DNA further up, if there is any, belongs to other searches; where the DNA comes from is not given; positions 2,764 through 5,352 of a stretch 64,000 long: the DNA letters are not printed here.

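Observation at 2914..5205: Single-polypeptide fusion of a B12-binding radical SAM domain to a class I SAM methyltransferase, plus two more B12-rSAM paralogs in the same sugar locus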

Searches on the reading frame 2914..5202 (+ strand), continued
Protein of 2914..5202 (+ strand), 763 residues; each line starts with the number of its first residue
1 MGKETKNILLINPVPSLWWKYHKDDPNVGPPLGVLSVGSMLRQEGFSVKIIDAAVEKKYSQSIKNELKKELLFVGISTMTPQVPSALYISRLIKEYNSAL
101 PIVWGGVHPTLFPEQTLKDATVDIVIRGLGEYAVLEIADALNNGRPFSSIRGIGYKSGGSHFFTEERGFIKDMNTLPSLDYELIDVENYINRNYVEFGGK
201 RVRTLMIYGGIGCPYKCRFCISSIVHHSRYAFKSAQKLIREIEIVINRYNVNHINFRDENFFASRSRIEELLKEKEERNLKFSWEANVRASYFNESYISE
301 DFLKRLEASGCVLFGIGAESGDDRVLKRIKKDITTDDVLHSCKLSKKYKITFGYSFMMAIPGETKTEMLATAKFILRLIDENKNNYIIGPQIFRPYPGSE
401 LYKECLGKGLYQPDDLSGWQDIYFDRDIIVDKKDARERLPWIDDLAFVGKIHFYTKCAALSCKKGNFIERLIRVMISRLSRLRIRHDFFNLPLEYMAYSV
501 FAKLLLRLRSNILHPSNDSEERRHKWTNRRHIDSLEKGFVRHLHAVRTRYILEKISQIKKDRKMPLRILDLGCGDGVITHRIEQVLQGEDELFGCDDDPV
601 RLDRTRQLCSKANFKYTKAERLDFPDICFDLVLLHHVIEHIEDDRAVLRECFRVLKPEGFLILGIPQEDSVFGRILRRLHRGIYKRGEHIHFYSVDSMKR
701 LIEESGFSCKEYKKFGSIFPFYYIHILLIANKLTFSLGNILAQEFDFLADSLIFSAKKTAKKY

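Call 15: find_encoding_contigs(protein=P0006, flank=6000, max_places=3)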
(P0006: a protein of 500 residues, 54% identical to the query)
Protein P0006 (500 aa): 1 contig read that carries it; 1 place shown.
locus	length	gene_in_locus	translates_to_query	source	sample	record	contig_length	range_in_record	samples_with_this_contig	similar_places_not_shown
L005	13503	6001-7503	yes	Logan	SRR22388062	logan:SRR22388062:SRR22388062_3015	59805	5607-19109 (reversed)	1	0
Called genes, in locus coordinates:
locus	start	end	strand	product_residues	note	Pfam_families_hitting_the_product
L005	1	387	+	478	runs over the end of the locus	PF13231:PMT_2 (weak)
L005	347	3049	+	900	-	PF02310:B12-binding, PF04055:Radical_SAM, PF13439:Glyco_transf_4, PF00534:Glycos_transf_1 (weak), PF13692:Glyco_trans_1_4 (weak), PF26337:Gtf3_C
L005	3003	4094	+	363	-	PF00534:Glycos_transf_1, PF13692:Glyco_trans_1_4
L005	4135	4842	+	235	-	PF01841:Transglut_core (weak)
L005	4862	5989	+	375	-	PF13439:Glyco_transf_4, PF20706:GT4-conflict (weak), PF00534:Glycos_transf_1, PF13524:Glyco_trans_1_2, PF13692:Glyco_trans_1_4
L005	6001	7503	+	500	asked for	PF02310:B12-binding, PF04055:Radical_SAM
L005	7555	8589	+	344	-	PF02388:FemAB (faint)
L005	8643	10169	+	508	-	PF02310:B12-binding, PF04055:Radical_SAM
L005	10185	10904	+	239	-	PF05175:MTS (weak), PF05401:NodS (weak), PF13489:Methyltransf_23 (weak), PF13847:Methyltransf_31, PF08241:Methyltransf_11, PF08242:Methyltransf_12, PF13649:Methyltransf_25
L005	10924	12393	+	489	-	PF01943:Polysacc_synt, PF13440:Polysacc_synt_3, PF01554:MatE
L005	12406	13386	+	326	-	PF13522:GATase_6, PF13537:GATase_7, PF00733:Asn_synthase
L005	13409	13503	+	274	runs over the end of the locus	PF08003:Methyltransf_9 (weak), PF13489:Methyltransf_23, PF08241:Methyltransf_11, PF08242:Methyltransf_12, PF13649:Methyltransf_25, PF13847:Methyltransf_31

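Call 23: search_solved_structures(query=window:2914-5202:+, max_evalue=0.01)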
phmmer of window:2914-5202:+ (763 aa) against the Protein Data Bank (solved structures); distinct sequences matched with E-value up to 0.01: 34.
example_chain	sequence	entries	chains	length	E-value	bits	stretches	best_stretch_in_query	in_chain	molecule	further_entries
6fd2_B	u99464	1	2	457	2.4e-13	52.4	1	204-411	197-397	Putative apramycin biosynthetic oxidoreductase 4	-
9ccb_A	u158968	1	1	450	5.3e-11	44.6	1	66-410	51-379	Radical SAM core domain-containing protein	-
2gs9_A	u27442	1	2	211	4.3e-08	35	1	568-700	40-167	Hypothetical protein TT1324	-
1vlm_A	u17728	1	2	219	6.1e-08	34.5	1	618-719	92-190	SAM-dependent methyltransferase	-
6wte_A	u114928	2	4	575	3.1e-07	32.1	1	210-407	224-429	B12-binding domain-containing protein | Tryptophan-C2-methyltransferase containing B12-binding domain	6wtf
1xxl_A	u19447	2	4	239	1.4e-06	30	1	566-704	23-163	YcgJ protein | ycgJ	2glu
8ys9_A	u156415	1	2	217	1.6e-05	26.5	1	550-693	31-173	Phosphatidylethanolamine N-methyltransferase/phosphatidyl-N-methylethanolamine N-methyltra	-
6uv6_A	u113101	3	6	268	2.1e-05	26.1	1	567-663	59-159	D-glucose O-methyltransferase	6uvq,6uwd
8zc8_A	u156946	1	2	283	3.8e-05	25.3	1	566-663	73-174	MitM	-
21zq_A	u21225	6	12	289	4e-05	25.2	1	566-663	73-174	MitM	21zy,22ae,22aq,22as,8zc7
8joz_A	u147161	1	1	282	4.3e-05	25.1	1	531-663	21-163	tRNA 5-carboxymethoxyuridine methyltransferase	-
4htf_A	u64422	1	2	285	4.4e-05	25.1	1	531-663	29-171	S-adenosylmethionine-dependent methyltransferase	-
3cc8_A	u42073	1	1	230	4.8e-05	24.9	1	557-712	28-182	Putative methyltransferase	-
3mgg_A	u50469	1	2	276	6e-05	24.6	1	566-662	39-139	Methyltransferase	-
4pne_A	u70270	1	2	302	7.5e-05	24.3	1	566-665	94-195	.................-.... protein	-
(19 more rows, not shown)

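Call 24: search_protein_families(library=ncbifam, proteins=[window:2914-5202:+], max_evalue=0.001)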
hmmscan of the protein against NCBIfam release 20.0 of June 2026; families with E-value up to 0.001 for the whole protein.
window:2914-5202:+ (763 aa): 52 families (the best 25 are shown)
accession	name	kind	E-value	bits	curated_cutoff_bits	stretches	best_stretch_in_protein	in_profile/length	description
TIGR03471.1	HpnJ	equivalog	1.3e-45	156.1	577.6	1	49-416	48-398/472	hopanoid biosynthesis associated radical SAM protein HpnJ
TIGR02026.1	BchE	equivalog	4e-43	148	481.35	1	29-412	20-394/497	magnesium-protoporphyrin IX monomethyl ester anaerobic oxidative cyclase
NF050148.1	rSAM_ApyD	equivalog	7.5e-37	127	750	1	28-405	22-393/645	RiPP biosynthesis radical SAM protein ApyD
NF038361.1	rSAM_Sden_1168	equivalog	1.3e-30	106.5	575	1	85-409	155-477/560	Sden_1168 family B12-binding radical SAM P-methyltransferase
TIGR04479.1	bcpD_PhpK_rSAM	subfamily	2.2e-28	98.9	600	1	33-375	74-406/504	PhpK family radical SAM P-methyltransferase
TIGR04385.1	B12_rSAM_cofa1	equivalog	3.8e-28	98.9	450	1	31-392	20-378/438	B12 lower ligand biosynthesis radical SAM protein BzaD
TIGR04072.2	rSAM_ladder_B12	equivalog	1.7e-25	89.6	360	1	30-412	17-379/443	lipid biosynthesis B12-binding/radical SAM protein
TIGR04013.1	B12_SAM_MJ_1487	hypoth_equivalog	7e-25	87.7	251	1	52-403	17-355/382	TIGR04013 family B12-binding domain/radical SAM domain-containing protein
TIGR03975.1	rSAM_ocin_1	subfamily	1.6e-23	83.1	281.85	1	65-371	123-423/606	RiPP maturation radical SAM C-methyltransferase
TIGR04295.1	B12_rSAM_oligo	hypoth_equivalog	1.6e-20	73.2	400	1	39-417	33-392/422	TIGR04295 family B12-binding domain-containing radical SAM protein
NF033070.1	rSAM_AprD4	equivalog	4.5e-20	72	500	1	183-470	180-449/456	AprD4 family radical SAM diol-dehydratase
TIGR04190.1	B12_SAM_Ta0216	equivalog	9.5e-20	70.7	500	1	31-384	37-400/554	TIGR04190 family B12-binding domain/radical SAM domain protein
TIGR04014.1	B12_SAM_MJ_0865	equivalog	2.2e-19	69.5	360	1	33-402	13-355/434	methyl-coenzyme M reductase glutamine C-methyltransferase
NF040542.1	rSAM_RCCLKC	equivalog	7.1e-18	65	450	1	31-377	13-349/423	arsinothricin biosynthesis radical SAM protein ArsL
NF040546.1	rSAM_CUAEP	equivalog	1.5e-17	63.5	500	1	31-375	13-338/468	CUAEP/CCAEP-tail radical SAM (seleno)protein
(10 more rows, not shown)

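Call 25: search_protein_representatives(protein=window:2914-5202:+)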
Query: 763 residues. Proteins with E-value up to 0.001 (for the whole library): 83245; up to 1e-10: 28131; up to 1e-30: 5330. The best 150 are listed.
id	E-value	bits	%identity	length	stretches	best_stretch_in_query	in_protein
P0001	0.0e+00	1759.7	100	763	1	1-763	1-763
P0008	1.1e-155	536.3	48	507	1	7-500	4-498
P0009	5.5e-134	464.6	44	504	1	5-497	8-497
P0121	7.6e-115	401.3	42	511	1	7-499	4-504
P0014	6.2e-114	398.3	43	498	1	9-500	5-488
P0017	9.8e-108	377.8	39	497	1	8-505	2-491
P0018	1.3e-107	377.3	39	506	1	6-504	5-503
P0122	2.0e-107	376.7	39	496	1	7-501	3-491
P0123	1.1e-106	374.3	40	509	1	6-457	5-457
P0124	7.7e-106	371.5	41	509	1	7-494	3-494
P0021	1.1e-105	370.9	40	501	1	7-489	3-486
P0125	5.4e-105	368.7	38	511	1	4-504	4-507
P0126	6.4e-105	368.4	39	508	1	23-504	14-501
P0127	1.8e-104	367.0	38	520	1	8-501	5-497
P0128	1.3e-101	357.5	38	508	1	7-502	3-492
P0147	6.8e-87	308.8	31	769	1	23-704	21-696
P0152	5.2e-85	302.6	37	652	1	7-445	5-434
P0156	4.0e-84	299.7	35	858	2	31-454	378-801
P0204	2.4e-75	270.7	33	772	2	27-497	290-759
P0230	5.7e-73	262.8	49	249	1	522-759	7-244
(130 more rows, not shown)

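Call 26: search_protein_families(library=pfam, proteins=[P0147, P0152, P0156, P0204, P0230], max_evalue=0.001)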
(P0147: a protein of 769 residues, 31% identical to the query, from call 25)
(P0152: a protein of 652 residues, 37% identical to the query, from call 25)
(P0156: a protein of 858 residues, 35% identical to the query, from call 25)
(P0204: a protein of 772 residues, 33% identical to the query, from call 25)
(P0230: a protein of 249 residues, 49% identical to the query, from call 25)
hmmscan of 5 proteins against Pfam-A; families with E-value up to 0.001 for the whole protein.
P0147 (769 aa): 12 families
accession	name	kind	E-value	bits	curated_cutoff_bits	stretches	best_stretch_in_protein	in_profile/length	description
PF08241.18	Methyltransf_11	-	5e-26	91.6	21.2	1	563-656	2-94/95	Methyltransferase domain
PF13649.12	Methyltransf_25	-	2e-22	80.1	27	1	563-653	3-97/97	Methyltransferase domain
PF04055.27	Radical_SAM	-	2.6e-21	77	29.5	1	209-376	2-166/166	Radical SAM superfamily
PF13847.12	Methyltransf_31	-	2.8e-19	69.7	27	1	560-660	6-112/145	Methyltransferase domain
PF02310.24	B12-binding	-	1.4e-17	64.1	32.1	1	31-136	16-120/121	B12 binding domain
PF08242.18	Methyltransf_12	-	6.9e-15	56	30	1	562-655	1-98/98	Methyltransferase domain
PF13489.12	Methyltransf_23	-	1.2e-13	51.6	27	1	550-656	15-115/164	Methyltransferase domain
PF01209.24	Ubie_methyltran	-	4.1e-10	39.8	20.1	1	560-656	50-150/233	ubiE/COQ5 methyltransferase family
PF05175.20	MTS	-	9.2e-08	32.3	23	1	553-628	25-104/170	Methyltransferase small domain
PF03848.20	TehB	-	2.8e-07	30.6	20.4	1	559-696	32-171/193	Tellurite resistance protein TehB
PF07021.18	MetW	-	1.7e-06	28.2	21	1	548-649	4-102/193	Methionine biosynthesis protein MetW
PF06325.19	PrmA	-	9.3e-05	22.5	22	1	550-655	154-256/296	Ribosomal protein L11 methyltransferase (PrmA)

P0152 (652 aa): 4 families
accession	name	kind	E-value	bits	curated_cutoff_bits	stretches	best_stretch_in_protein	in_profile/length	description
PF04055.27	Radical_SAM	-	2e-23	83.8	29.5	1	208-373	3-166/166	Radical SAM superfamily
PF02310.24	B12-binding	-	1.3e-21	77.1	32.1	1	21-133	7-120/121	B12 binding domain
PF19864.5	Radical_SAM_N2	-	0.00036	20.4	29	0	80-140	70-128/151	Radical SAM proteins, N-terminal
PF08497.15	Radical_SAM_N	-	0.00055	19.7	25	0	113-156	156-202/301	Radical SAM N-terminal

P0156 (858 aa): 13 families
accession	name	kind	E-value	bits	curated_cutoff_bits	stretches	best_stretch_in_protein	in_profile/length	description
PF04055.27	Radical_SAM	-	3.6e-20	73.2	29.5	1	557-722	3-165/166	Radical SAM superfamily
PF08241.18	Methyltransf_11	-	4.7e-19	69.2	21.2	1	64-166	1-94/95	Methyltransferase domain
PF13649.12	Methyltransf_25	-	9.7e-17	61.9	27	1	63-163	1-97/97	Methyltransferase domain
PF02310.24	B12-binding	-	3.4e-16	59.6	32.1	1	376-484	12-120/121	B12 binding domain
PF01209.24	Ubie_methyltran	-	5.2e-15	55.9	20.1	1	18-168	7-152/233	ubiE/COQ5 methyltransferase family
PF08242.18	Methyltransf_12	-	1.2e-14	55.2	30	1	64-164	1-97/98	Methyltransferase domain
PF13847.12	Methyltransf_31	-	1.5e-14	54.4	27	1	62-169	6-111/145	Methyltransferase domain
PF13489.12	Methyltransf_23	-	6.7e-08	32.9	27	1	54-186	16-135/164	Methyltransferase domain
PF05175.20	MTS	-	2.8e-06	27.5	23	1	53-169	25-141/170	Methyltransferase small domain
PF10294.15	Methyltransf_16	-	3.8e-05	24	21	1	53-174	40-162/174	Lysine methyltransferase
PF05148.21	Methyltransf_8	-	6.2e-05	23.4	27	1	124-173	114-162/219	Hypothetical methyltransferase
PF01135.25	PCMT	-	0.00022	21.5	20.3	1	53-110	67-124/210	Protein-L-isoaspartate(D-aspartate) O-methyltransferase (PCMT)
PF00891.24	Methyltransf_2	-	0.0004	20.2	22.3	1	62-169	65-166/210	O-methyltransferase domain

P0204 (772 aa): 5 families
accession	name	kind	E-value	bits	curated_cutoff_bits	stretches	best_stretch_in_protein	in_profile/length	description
PF04055.27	Radical_SAM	-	1.5e-16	61.5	29.5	1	467-627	2-158/166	Radical SAM superfamily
PF02310.24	B12-binding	-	2.7e-16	59.9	32.1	1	290-401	10-120/121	B12 binding domain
PF00534.26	Glycos_transf_1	-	5.7e-10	39.4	26.4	1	175-259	2-92/172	Glycosyl transferases group 1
PF08241.18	Methyltransf_11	-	5.2e-08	33.9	21.2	1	62-108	48-94/95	Methyltransferase domain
PF13353.11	Fer4_12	-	0.00019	22.2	22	0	469-553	12-97/137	4Fe-4S single cluster domain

P0230 (249 aa): 11 families
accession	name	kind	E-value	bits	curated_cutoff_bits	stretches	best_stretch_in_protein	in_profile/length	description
PF08241.18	Methyltransf_11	-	3.5e-21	76.1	21.2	1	54-148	1-95/95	Methyltransferase domain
PF13489.12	Methyltransf_23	-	4.9e-21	75.6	27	1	31-193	4-160/164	Methyltransferase domain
PF13649.12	Methyltransf_25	-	6.3e-18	65.7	27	1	53-144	1-97/97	Methyltransferase domain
PF13847.12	Methyltransf_31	-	1.7e-17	63.9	27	1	51-152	5-113/145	Methyltransferase domain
PF08242.18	Methyltransf_12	-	2.1e-12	48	30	1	54-146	1-98/98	Methyltransferase domain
PF01209.24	Ubie_methyltran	-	6.2e-12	45.8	20.1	1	45-146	43-149/233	ubiE/COQ5 methyltransferase family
PF07021.18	MetW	-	2.8e-07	30.8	21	1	41-154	5-113/193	Methionine biosynthesis protein MetW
PF05219.18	DREV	-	2.9e-05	23.8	26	1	47-149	92-187/265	DREV methyltransferase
PF05401.17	NodS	-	0.00021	21.6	24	1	40-153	37-149/201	Nodulation protein S (NodS)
PF06325.19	PrmA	-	0.00021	21.4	22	1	45-147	157-257/296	Ribosomal protein L11 methyltransferase (PrmA)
PF05175.20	MTS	-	0.00056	20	23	1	52-118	34-103/170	Methyltransferase small domain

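Call 32: list_cluster_members(proteins=[P0001, P0147, P0156, P0204])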
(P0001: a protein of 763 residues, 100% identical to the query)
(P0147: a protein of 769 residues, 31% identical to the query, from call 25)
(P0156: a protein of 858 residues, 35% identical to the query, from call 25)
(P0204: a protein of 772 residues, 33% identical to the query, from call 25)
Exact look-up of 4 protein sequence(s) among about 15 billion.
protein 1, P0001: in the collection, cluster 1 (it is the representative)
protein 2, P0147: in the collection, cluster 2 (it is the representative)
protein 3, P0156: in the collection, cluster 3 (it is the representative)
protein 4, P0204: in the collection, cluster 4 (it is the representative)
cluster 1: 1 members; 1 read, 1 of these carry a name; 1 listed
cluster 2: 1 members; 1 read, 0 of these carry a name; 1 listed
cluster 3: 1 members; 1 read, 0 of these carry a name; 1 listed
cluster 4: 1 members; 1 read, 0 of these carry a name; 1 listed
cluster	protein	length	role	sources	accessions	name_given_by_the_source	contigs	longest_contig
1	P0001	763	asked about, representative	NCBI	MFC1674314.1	radical SAM protein [Candidatus Omnitrophota bacterium]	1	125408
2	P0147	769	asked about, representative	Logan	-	-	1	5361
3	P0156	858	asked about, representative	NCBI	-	-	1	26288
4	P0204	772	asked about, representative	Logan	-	-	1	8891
